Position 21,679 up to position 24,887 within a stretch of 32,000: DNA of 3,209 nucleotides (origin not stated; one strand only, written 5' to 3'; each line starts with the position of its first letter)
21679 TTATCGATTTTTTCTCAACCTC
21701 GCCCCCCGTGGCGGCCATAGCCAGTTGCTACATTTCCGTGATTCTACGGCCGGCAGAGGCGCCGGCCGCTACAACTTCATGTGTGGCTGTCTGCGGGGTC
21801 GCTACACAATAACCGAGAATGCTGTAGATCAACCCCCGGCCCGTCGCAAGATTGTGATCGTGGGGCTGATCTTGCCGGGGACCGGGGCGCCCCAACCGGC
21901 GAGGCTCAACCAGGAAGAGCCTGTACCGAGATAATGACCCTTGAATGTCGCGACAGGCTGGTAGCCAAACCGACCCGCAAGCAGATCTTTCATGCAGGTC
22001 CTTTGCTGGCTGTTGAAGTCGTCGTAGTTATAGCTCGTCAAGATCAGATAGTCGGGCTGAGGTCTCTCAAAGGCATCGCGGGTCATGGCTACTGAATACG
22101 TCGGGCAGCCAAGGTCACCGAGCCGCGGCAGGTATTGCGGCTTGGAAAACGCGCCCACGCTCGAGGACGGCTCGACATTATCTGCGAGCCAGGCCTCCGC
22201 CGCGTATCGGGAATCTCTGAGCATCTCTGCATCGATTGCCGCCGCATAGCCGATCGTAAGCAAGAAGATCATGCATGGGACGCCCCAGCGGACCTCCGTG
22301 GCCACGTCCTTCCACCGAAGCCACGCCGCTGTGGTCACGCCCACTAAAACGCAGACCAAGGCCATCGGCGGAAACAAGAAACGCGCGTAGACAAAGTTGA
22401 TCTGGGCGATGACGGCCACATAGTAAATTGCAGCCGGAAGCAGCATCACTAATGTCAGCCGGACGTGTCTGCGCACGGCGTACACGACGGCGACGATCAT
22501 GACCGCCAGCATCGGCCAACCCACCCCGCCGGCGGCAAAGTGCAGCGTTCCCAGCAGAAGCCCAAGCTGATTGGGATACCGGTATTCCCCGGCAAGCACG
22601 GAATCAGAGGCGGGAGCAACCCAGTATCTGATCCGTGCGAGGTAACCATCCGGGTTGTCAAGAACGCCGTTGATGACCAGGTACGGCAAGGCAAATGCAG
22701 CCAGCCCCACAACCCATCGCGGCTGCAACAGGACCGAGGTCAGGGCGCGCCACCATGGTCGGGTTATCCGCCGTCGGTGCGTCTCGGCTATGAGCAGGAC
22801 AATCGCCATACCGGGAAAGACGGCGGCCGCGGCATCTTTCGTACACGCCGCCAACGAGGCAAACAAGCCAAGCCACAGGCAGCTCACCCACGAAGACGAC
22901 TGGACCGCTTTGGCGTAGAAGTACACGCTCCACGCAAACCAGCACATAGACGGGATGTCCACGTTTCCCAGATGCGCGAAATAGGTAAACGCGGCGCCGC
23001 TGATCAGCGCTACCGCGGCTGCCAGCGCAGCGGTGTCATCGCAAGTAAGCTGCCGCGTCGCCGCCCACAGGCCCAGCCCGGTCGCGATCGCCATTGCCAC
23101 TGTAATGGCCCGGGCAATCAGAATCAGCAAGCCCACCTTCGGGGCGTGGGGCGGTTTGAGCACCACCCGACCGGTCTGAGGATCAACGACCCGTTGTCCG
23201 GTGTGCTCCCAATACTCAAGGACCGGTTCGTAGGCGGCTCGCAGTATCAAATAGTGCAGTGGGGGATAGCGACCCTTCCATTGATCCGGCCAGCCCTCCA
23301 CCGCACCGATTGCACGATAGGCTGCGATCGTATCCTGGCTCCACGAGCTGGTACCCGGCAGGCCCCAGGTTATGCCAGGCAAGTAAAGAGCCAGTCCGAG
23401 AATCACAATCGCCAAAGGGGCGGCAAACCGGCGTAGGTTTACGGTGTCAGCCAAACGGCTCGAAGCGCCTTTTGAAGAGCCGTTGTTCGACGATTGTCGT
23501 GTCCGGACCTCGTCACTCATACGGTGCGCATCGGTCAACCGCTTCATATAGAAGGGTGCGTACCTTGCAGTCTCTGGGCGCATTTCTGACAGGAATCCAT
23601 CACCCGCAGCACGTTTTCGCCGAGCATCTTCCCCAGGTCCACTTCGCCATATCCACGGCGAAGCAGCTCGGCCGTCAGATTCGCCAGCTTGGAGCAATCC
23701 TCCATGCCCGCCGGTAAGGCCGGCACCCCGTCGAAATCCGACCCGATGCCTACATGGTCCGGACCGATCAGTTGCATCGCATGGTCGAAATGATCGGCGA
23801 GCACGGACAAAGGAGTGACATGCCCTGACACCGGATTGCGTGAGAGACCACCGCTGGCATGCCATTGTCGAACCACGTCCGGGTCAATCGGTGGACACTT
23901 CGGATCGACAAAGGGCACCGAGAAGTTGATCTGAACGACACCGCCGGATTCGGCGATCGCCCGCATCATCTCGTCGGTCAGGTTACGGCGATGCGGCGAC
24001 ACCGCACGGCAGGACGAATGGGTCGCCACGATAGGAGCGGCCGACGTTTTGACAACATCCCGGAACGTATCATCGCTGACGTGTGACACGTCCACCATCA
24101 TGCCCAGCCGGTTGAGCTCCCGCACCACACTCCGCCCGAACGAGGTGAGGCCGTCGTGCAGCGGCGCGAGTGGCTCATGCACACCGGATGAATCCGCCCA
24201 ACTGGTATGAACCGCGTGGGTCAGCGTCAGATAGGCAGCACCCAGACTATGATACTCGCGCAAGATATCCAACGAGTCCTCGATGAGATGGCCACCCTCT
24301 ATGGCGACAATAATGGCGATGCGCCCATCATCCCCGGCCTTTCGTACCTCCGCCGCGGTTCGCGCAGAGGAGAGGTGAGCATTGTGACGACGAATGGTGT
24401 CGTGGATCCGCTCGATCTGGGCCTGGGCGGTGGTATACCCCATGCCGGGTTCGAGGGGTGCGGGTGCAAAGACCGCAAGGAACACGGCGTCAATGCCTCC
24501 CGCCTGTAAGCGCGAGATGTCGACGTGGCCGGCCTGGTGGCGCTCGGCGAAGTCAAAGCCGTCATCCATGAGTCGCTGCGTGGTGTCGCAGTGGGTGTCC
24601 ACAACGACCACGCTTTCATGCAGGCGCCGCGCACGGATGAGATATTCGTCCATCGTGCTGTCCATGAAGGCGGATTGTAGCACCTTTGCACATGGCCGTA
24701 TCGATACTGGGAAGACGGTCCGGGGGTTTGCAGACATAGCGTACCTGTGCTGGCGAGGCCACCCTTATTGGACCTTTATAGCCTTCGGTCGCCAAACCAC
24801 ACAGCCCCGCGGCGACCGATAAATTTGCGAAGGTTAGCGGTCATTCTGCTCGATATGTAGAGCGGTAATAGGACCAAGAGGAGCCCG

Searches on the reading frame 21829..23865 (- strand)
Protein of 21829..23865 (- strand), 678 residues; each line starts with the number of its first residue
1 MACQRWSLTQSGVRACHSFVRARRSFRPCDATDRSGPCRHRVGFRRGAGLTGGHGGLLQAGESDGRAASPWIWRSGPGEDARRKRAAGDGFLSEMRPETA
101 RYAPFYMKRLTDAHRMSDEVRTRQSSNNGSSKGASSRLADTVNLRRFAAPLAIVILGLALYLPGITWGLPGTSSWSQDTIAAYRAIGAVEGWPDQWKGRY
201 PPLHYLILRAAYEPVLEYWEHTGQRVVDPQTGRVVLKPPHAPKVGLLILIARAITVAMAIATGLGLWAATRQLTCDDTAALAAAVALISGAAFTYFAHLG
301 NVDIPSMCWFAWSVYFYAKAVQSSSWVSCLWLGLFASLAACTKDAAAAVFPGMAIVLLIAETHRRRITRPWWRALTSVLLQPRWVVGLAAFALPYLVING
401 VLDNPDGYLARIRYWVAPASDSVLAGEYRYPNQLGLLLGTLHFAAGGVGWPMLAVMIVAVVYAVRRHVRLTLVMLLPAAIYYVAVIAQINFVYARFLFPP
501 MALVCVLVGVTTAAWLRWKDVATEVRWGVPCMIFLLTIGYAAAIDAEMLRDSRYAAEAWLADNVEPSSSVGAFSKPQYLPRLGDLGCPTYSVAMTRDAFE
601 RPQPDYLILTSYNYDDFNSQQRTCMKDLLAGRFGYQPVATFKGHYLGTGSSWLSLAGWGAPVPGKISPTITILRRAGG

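Call 25: search_protein_families(library=pfam, proteins=[window:21829-23865:-], max_evalue=0.00001)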
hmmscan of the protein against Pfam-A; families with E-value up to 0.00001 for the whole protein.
window:21829-23865:- (678 aa): 1 family
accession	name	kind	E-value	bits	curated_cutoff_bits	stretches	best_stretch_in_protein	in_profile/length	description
PF13231.12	PMT_2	-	1.3e-11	45.4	26.1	1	251-374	24-145/160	Dolichyl-phosphate-mannose-protein mannosyltransferase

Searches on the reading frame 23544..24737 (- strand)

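Call 25: search_protein_families(library=pfam, proteins=[window:23544-24737:-], max_evalue=0.00001)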
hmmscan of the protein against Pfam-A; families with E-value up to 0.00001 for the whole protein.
window:23544-24737:- (397 aa): 1 family
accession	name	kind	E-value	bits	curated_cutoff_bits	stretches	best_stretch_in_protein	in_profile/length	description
PF01244.27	Peptidase_M19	-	4.1e-103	345.3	26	1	39-381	2-318/319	Membrane dipeptidase (Peptidase family M19)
